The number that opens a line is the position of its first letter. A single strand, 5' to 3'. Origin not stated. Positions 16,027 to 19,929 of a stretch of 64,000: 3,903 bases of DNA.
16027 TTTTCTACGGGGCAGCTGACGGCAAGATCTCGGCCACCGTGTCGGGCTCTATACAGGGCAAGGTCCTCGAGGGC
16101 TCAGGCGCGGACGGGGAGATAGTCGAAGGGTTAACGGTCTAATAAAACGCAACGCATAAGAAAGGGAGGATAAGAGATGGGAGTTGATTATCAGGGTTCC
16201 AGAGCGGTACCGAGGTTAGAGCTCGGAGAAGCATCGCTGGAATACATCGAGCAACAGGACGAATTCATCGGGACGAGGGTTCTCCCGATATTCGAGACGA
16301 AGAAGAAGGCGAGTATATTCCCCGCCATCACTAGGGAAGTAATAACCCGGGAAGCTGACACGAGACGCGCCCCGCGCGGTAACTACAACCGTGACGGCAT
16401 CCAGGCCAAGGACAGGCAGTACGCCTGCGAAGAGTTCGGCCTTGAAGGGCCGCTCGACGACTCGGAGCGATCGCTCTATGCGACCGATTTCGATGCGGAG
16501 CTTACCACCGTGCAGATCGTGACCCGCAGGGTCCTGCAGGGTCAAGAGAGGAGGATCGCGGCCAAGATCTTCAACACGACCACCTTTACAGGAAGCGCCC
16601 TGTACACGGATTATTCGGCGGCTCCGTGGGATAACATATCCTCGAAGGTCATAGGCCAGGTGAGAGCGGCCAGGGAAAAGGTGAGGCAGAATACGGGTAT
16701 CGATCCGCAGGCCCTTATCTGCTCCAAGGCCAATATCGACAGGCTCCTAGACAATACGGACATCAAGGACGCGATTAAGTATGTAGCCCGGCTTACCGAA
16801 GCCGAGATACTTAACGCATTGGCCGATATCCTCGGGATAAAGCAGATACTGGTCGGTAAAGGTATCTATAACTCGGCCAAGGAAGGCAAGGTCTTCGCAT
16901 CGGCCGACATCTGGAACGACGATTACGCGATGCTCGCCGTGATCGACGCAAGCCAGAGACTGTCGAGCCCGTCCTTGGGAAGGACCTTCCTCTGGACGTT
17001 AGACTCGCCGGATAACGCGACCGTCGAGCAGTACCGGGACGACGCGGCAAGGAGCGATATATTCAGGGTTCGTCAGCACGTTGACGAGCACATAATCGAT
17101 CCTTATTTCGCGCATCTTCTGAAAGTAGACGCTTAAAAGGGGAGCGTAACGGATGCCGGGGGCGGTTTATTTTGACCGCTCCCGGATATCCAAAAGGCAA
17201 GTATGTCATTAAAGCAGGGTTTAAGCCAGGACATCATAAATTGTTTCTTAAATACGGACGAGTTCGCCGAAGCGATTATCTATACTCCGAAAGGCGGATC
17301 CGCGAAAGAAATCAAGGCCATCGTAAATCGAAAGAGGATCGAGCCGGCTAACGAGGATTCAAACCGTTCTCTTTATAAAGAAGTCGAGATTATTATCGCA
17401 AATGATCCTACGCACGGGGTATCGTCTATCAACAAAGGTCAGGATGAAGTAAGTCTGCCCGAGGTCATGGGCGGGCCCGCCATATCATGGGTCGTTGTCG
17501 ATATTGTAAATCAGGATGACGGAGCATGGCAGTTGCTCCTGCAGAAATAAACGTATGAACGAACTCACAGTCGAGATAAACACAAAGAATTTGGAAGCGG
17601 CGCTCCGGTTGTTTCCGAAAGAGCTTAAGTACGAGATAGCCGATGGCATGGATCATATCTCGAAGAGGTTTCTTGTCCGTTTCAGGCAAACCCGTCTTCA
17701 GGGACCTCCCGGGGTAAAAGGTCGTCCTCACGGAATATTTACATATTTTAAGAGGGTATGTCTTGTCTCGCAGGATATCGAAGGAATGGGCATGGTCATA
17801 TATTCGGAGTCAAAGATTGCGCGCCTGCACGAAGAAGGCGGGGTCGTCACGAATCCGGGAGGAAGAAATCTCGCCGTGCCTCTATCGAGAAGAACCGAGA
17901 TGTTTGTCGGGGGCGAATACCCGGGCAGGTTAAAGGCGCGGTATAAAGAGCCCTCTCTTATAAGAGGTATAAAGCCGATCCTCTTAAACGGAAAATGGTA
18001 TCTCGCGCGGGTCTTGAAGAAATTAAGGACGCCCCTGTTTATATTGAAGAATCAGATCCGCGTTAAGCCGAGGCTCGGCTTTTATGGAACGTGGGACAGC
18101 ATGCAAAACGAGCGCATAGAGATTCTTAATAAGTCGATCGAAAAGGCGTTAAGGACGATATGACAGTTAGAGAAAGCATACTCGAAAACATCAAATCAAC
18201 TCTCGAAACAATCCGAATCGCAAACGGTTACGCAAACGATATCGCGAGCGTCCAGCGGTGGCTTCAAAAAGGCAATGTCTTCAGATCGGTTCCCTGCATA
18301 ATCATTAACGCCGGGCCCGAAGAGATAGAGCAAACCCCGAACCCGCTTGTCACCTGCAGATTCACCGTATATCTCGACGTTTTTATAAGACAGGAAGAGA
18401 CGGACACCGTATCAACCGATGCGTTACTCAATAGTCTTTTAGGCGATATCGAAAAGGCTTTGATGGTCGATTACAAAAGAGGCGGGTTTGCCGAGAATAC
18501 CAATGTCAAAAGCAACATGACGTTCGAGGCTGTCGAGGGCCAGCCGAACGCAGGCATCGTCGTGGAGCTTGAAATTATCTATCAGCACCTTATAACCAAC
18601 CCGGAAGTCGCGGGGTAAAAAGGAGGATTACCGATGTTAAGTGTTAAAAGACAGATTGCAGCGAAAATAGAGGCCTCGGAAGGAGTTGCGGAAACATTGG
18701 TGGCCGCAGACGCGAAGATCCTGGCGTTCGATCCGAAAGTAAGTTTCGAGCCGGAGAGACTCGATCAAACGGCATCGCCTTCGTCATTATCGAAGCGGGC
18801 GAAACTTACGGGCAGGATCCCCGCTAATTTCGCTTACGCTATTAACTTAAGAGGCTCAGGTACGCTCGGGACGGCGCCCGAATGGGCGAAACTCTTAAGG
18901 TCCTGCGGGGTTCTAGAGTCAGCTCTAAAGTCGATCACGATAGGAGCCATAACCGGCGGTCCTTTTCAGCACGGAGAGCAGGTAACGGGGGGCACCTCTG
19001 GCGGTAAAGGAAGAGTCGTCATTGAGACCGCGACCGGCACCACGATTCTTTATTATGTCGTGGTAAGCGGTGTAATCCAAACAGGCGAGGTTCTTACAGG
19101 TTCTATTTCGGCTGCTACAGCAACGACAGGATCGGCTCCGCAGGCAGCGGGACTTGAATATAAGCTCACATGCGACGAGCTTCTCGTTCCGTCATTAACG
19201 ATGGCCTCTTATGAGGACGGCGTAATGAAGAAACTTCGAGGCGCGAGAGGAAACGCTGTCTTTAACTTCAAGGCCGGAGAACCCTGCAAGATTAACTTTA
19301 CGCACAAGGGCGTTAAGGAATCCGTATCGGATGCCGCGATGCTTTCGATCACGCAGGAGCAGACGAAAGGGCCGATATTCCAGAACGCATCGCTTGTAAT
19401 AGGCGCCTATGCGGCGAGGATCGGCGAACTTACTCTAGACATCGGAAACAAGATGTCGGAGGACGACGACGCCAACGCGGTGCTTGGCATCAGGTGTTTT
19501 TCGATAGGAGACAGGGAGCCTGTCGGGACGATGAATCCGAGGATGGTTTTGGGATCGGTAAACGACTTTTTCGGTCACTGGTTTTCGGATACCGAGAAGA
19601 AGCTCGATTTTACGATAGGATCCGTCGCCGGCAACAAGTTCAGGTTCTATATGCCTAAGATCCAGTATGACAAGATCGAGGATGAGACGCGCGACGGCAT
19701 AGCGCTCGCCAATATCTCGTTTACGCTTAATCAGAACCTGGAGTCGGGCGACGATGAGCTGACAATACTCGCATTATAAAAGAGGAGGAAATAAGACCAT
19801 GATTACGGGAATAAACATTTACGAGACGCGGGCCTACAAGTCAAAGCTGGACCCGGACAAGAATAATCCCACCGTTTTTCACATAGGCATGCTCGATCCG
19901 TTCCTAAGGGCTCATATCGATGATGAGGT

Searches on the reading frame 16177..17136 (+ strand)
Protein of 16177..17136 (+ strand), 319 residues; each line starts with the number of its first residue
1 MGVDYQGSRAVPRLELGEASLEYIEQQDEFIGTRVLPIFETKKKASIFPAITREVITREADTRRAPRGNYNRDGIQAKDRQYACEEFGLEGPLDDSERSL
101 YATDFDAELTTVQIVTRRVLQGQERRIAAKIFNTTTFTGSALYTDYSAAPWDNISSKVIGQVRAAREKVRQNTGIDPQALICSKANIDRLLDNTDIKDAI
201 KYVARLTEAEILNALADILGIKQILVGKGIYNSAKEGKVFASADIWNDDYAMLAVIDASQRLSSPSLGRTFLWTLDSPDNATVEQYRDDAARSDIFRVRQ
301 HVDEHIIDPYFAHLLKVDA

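Call 8: search_protein_families(library=phrogs, proteins=[window:16177-17136:+], max_evalue=0.001)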
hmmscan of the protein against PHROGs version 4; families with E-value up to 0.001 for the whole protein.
window:16177-17136:+ (319 aa): 3 families
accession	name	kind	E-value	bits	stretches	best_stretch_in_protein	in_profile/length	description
phrog_1005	-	head and packaging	1.1e-49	170.4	1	10-316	10-311/315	major head protein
phrog_1650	-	head and packaging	0.00078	19.8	0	65-222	77-232/300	major head protein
phrog_29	-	head and packaging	0.00086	19.6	0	148-217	188-257/439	major head protein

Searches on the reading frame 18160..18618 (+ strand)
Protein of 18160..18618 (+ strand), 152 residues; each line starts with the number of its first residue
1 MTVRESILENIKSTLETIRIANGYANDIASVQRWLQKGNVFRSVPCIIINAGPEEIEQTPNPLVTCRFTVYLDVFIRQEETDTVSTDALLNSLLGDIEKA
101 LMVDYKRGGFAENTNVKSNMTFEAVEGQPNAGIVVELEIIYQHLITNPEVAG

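Call 102: search_protein_families(library=pfam, proteins=[window:18160-18618:+], max_evalue=0.01)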
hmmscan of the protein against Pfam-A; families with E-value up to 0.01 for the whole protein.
window:18160-18618:+ (152 aa): 1 family
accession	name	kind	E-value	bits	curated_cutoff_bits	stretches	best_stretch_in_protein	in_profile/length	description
PF23818.1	Phage_tail_terminator_7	-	0.0011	19.1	27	1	3-101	7-101/161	Bacteriophage Tail Tube Terminator Protein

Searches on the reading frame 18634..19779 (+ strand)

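Call 8: search_protein_families(library=phrogs, proteins=[window:18634-19779:+], max_evalue=0.001)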
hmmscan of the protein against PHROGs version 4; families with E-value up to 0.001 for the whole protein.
window:18634-19779:+ (381 aa): 2 families
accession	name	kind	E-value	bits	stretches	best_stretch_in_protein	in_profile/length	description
phrog_290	-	tail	1.7e-14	55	1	76-366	30-317/411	minor tail protein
phrog_9851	-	tail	3.9e-05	22.6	1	107-226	653-770/1092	tail fiber protein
